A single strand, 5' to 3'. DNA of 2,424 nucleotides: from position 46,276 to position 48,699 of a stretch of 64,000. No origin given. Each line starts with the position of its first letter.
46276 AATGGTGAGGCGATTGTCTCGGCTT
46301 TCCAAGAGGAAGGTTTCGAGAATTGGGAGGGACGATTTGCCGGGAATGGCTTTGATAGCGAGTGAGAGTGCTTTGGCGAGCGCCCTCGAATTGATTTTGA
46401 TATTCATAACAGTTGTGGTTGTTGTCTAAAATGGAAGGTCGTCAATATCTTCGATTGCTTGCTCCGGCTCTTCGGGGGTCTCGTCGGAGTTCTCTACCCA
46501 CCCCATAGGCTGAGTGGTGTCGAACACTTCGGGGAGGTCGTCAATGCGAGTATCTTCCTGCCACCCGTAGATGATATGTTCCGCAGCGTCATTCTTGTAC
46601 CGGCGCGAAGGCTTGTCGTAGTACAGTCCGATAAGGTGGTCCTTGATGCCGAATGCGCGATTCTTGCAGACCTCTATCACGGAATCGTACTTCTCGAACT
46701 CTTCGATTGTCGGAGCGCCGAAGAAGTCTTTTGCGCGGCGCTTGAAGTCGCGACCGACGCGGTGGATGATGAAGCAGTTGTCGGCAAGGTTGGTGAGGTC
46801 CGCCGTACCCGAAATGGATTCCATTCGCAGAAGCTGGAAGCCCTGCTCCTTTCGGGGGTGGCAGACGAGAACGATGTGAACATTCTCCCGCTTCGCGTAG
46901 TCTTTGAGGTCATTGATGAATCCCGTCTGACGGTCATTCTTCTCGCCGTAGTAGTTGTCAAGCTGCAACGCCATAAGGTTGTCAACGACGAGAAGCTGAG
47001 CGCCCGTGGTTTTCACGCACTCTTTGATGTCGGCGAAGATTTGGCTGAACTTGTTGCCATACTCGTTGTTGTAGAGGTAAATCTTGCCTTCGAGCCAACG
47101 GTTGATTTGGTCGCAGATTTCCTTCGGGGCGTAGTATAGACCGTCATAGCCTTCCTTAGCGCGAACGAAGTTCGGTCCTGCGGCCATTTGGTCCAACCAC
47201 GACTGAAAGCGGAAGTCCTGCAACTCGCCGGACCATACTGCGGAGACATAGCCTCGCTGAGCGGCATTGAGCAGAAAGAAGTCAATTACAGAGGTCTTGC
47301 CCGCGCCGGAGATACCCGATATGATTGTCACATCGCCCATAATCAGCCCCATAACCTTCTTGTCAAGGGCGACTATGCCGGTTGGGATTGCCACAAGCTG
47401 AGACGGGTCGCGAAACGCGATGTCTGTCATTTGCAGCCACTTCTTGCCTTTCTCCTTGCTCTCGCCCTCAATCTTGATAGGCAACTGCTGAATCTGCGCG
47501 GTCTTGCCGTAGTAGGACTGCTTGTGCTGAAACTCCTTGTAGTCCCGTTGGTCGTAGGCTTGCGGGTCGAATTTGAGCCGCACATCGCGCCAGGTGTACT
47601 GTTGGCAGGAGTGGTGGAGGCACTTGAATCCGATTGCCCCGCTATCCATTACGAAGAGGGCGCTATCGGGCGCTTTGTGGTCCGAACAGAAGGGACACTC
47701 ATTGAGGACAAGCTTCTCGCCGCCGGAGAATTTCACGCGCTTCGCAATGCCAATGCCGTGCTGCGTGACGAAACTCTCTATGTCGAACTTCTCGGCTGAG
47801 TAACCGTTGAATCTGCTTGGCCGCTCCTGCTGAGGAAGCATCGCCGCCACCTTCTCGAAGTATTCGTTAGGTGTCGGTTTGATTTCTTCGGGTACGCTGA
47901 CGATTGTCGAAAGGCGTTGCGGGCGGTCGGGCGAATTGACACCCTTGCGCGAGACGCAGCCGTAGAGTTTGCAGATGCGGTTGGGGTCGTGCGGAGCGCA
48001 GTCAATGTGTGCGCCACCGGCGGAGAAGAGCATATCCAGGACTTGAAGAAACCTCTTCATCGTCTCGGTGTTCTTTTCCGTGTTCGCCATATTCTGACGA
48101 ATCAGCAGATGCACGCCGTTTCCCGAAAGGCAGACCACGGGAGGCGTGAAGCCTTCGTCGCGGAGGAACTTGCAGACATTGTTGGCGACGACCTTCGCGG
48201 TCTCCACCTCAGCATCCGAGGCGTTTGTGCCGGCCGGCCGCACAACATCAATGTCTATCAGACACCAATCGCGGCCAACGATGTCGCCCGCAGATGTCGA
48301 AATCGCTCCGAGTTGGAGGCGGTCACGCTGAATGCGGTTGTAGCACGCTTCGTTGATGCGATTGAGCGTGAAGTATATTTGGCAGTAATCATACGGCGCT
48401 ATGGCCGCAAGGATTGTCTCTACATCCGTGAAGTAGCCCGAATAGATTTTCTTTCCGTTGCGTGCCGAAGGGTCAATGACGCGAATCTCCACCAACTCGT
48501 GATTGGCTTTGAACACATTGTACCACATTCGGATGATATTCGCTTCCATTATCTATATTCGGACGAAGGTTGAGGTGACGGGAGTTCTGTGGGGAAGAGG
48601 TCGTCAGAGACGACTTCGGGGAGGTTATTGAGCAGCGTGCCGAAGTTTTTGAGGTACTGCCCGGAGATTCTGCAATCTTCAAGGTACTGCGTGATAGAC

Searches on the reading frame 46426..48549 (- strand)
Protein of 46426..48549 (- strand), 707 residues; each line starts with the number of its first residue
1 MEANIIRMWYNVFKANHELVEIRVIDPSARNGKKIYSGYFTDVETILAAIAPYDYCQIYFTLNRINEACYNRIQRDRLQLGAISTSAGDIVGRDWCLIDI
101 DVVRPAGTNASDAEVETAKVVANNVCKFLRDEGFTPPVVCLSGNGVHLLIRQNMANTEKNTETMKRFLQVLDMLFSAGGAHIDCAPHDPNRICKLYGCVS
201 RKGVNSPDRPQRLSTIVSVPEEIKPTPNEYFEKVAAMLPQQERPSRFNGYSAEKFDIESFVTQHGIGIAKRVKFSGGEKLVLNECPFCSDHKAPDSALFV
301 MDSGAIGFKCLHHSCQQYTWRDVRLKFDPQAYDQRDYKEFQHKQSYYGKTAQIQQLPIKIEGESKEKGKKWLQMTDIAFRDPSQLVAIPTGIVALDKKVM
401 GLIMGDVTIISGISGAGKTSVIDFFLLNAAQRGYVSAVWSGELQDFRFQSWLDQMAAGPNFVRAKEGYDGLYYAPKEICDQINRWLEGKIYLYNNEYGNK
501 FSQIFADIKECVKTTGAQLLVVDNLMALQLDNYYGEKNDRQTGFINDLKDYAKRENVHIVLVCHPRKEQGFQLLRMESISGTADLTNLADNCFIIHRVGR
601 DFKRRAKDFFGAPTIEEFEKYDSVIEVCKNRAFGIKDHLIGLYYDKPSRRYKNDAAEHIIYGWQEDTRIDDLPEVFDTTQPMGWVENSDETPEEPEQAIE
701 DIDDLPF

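Call 11: search_protein_families(library=phrogs, proteins=[window:46426-48549:-])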
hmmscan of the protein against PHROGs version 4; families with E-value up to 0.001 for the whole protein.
window:46426-48549:- (707 aa): 6 families
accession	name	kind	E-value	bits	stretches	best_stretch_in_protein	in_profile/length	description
phrog_19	-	DNA, RNA and nucleotide metabolism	6e-36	125.5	2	367-645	310-572/621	DnaB-like replicative helicase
phrog_239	-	DNA, RNA and nucleotide metabolism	1.2e-32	114.8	1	378-697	332-644/801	DNA primase/helicase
phrog_5482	-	unknown function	5.1e-26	92.2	1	400-652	47-297/341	-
phrog_243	-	DNA, RNA and nucleotide metabolism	6.3e-12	46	1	389-631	19-242/273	DnaB-like replicative helicase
phrog_18375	-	DNA, RNA and nucleotide metabolism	0.00014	21.3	1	388-597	359-576/644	DNA primase/helicase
phrog_97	-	other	0.00019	21.7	0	377-431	41-102/506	UvsX-like recombinase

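Call 97: search_protein_families(library=ncbifam, max_evalue=0.001, proteins=[window:46426-48549:-])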
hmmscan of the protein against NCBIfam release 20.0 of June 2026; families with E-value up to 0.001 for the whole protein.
window:46426-48549:- (707 aa): 5 families
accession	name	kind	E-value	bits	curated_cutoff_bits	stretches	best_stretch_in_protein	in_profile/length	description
TIGR03600.1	phage_DnaB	exception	9.1e-10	38.1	498.65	1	369-564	158-352/421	phage replicative helicase, DnaB family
TIGR00665.1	DnaB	equivalog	4.1e-06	25.9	385.25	1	369-559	159-349/435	replicative DNA helicase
NF006606.0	PRK09165.1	equivalog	1.9e-05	23.4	540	1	369-431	181-243/497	replicative DNA helicase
NF006799.0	PRK09302.1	equivalog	3.8e-05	22.4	408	1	365-433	232-301/515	circadian clock protein KaiC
NF006306.0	PRK08506.1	equivalog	0.00093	17.9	596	0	379-443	166-230/472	replicative DNA helicase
